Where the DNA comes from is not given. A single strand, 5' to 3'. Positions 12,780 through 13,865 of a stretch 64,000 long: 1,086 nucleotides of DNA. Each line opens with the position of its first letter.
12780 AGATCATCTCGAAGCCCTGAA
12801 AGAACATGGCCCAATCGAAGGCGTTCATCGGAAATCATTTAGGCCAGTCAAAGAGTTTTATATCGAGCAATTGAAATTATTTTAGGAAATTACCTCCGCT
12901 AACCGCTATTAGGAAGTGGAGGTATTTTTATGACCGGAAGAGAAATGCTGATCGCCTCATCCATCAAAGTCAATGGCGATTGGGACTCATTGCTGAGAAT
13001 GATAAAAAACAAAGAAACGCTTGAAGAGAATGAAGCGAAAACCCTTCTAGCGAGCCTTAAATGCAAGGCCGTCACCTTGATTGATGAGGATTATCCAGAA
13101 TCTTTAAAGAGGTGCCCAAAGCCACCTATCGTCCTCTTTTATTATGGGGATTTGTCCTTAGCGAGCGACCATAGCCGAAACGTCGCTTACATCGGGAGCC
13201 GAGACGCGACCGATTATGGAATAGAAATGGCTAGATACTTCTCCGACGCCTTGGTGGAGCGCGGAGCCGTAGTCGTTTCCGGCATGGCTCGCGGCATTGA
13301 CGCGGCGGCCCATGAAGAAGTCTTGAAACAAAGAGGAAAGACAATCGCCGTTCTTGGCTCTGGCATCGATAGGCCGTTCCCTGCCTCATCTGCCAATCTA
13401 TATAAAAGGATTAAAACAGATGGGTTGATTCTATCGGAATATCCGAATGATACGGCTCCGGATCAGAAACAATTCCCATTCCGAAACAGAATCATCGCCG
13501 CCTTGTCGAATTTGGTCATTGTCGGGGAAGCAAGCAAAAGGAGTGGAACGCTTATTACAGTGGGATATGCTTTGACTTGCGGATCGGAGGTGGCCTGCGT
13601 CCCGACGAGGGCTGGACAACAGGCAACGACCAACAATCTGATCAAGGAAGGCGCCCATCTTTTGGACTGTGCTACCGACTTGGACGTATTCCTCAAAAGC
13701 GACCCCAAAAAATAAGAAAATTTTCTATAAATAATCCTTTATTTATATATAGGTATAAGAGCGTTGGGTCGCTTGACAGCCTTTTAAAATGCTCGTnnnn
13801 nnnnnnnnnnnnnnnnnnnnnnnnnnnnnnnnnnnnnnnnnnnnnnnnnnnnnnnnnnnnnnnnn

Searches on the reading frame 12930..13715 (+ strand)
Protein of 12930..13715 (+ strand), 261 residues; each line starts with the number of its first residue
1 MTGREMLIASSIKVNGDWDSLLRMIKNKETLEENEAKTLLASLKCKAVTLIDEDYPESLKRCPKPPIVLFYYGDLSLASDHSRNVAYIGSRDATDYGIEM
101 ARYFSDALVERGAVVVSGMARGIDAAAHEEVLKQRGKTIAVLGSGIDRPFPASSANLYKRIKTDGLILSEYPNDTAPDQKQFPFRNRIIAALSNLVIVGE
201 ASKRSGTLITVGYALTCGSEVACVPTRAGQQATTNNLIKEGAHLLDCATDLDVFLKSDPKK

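Call 52: search_protein_families(library=pfam, proteins=[window:12930-13715:+], max_evalue=0.01)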
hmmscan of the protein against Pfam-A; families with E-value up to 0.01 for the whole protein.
window:12930-13715:+ (261 aa): 2 families
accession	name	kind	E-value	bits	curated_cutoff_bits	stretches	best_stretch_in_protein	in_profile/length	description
PF02481.21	DNA_processg_A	-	1.6e-68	230.5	29.6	1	42-245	4-210/212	DNA recombination-mediator protein A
PF18306.6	LDcluster4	-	7.1e-05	22.9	26.3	1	84-231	3-129/151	SLOG cluster4 family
